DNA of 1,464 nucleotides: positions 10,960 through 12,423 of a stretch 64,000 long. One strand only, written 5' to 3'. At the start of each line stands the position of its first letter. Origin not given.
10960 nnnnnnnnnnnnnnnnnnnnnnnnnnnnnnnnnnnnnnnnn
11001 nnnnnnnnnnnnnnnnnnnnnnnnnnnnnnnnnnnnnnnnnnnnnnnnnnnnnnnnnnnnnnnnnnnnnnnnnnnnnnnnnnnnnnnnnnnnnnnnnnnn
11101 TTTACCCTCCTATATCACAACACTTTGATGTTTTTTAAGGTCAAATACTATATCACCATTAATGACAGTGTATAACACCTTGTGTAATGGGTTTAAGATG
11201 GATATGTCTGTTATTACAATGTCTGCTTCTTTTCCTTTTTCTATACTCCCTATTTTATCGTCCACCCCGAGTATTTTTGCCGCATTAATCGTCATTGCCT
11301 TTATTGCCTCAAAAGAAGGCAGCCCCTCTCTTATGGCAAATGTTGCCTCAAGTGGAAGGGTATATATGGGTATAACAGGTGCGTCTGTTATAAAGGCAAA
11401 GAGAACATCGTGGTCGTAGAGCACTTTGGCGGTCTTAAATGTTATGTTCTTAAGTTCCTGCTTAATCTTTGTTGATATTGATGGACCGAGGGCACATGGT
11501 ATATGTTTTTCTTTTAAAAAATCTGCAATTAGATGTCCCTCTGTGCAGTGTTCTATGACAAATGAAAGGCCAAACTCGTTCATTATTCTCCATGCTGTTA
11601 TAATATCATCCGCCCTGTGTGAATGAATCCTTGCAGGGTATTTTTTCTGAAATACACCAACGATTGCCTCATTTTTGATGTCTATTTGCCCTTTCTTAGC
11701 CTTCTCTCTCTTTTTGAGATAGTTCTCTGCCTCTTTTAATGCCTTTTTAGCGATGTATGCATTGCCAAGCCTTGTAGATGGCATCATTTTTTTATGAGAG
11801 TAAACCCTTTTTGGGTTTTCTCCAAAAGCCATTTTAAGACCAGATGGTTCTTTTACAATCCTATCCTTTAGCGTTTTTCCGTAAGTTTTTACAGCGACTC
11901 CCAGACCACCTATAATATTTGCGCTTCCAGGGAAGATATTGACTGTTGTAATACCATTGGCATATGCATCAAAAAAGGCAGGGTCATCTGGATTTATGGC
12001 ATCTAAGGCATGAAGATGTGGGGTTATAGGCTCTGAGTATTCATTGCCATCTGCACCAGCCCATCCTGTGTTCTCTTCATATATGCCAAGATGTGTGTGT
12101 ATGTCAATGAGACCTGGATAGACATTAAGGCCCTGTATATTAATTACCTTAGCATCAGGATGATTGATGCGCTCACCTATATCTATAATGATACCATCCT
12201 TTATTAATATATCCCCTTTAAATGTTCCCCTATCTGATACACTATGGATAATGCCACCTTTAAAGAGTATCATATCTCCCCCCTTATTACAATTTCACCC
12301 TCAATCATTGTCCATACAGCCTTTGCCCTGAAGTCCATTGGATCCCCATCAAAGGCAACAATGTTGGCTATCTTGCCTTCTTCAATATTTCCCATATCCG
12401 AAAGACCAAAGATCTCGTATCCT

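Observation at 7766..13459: Operon of three tandem amidohydrolase paralogs followed by a T9SS-type secreted M14 carboxypeptidase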

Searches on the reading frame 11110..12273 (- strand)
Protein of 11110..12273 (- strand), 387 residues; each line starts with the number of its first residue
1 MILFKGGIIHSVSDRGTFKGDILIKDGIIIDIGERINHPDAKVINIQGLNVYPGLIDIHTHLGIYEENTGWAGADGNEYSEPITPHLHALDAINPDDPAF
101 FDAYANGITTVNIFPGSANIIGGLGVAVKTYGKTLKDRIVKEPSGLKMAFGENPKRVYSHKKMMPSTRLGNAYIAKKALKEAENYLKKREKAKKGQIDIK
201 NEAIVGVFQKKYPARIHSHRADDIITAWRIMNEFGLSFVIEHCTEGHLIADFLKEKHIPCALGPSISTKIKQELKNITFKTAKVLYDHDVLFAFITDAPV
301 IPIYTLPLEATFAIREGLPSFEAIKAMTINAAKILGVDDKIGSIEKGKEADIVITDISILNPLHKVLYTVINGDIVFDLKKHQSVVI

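Call 3: search_protein_families(library=pfam, proteins=[window:11110-12273:-], max_evalue=0.01)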
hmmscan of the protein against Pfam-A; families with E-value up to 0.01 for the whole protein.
window:11110-12273:- (387 aa): 2 families
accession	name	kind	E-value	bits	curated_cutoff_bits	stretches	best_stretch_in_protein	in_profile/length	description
PF01979.26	Amidohydro_1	-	6.2e-19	68.9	25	1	51-376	2-345/345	Amidohydrolase family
PF07969.17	Amidohydro_3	-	1.3e-16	61.6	29.7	1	312-377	401-472/472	Amidohydrolase family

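Call 4: search_protein_families(library=ncbifam, proteins=[window:11110-12273:-], max_evalue=0.01)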
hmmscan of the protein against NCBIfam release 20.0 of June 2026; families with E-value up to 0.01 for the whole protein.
window:11110-12273:- (387 aa): 71 families (the best 25 are shown)
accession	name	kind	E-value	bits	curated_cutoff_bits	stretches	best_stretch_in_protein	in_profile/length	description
NF006056.0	PRK08204.1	subfamily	9.3e-20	70.8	391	2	2-62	5-67/449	hypothetical protein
NF051886.1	XaaProDiPepCaul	equivalog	2.4e-17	63.1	500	2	289-356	307-374/398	Xaa-Pro dipeptidase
TIGR01224.1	hutI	equivalog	7.4e-15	54.7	298.15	2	279-358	272-354/377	imidazolonepropionase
NF006689.0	PRK09237.1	equivalog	8.5e-15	54.2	371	2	3-70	6-72/383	amidohydrolase/deacetylase family metallohydrolase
NF009060.0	PRK12394.1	equivalog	6.3e-14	51.5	442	2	2-66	5-68/381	metallo-dependent hydrolase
NF006549.0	PRK09045.1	equivalog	6.1e-13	48.2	540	1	317-370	340-395/444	TRZ/ATZ family hydrolase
NF004839.0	PRK06189.1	equivalog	6.5e-13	48.1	631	1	11-73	12-73/451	allantoinase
NF005557.0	PRK07228.1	equivalog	8.2e-13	47.8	522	2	322-361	341-380/445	5'-deoxyadenosine deaminase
TIGR02033.1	D-hydantoinase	equivalog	4.8e-12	45.5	393.25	1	2-65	1-63/454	dihydropyrimidinase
TIGR00857.1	pyrC_multi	subfamily_domain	6.5e-12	45.1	279.05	2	19-64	5-50/412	dihydroorotase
NF011990.0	PRK15446.2-6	subfamily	9e-12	44.4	233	1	311-380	317-386/390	alpha-D-ribose 1-methylphosphonate 5-triphosphate diphosphatase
TIGR03178.1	allantoinase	equivalog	1e-11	44.4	357.85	1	12-63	10-61/441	allantoinase AllB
TIGR00221.1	nagA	equivalog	5.7e-11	42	225.65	1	321-373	332-379/380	N-acetylglucosamine-6-phosphate deacetylase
TIGR02318.1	phosphono_phnM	equivalog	1.2e-10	40.8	390.55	2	307-373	306-372/376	phosphonate metabolism protein PhnM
NF006839.0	PRK09357.1-4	equivalog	1.2e-10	40.6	576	1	1-62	1-62/422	dihydroorotase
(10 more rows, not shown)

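Call 34: search_solved_structures(query=window:11110-12273:-, max_evalue=0.00001)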
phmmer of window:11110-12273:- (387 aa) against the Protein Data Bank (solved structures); distinct sequences matched with E-value up to 0.00001: 36.
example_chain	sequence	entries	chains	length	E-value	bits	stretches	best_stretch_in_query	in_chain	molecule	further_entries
3ooq_A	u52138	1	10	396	1.6e-103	349.8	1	2-357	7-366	amidohydrolase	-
2qs8_A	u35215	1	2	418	3.1e-13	52.6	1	274-363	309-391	Xaa-Pro Dipeptidase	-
3be7_A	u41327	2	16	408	2e-10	43.3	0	17-63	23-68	Zn-dependent arginine carboxypeptidase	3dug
3mkv_A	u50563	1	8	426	5.9e-10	41.8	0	3-68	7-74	PUTATIVE AMIDOHYDROLASE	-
8ihq_A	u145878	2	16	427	9.8e-10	41.1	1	273-365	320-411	Amidohydrolase family protein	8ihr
9kov_A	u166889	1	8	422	1.6e-09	40.4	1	259-374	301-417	trum-mut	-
8yag_A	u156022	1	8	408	3.4e-09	39.3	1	228-356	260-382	Imidazolonepropionase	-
9l36_A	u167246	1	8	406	4.3e-09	39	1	272-365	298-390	Amidohydrolase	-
8ihs_A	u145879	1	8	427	4.9e-09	38.8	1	273-365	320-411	Amidohydrolase family protein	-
8j85_A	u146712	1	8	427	5.2e-09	38.7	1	273-365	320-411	Amidohydrolase family protein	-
4v1x_A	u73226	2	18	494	5.5e-09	38.6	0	323-369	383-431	ATRAZINE CHLOROHYDROLASE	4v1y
3d6n_A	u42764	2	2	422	9.4e-09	37.9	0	3-62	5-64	Dihydroorotase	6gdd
6gde_A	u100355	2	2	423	9.5e-09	37.9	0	3-62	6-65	Dihydroorotase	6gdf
9l2o_B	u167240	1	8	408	1.1e-08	37.7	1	229-356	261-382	Imidazolonepropionase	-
8yak_A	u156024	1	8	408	1.2e-08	37.5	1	228-356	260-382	Imidazolonepropionase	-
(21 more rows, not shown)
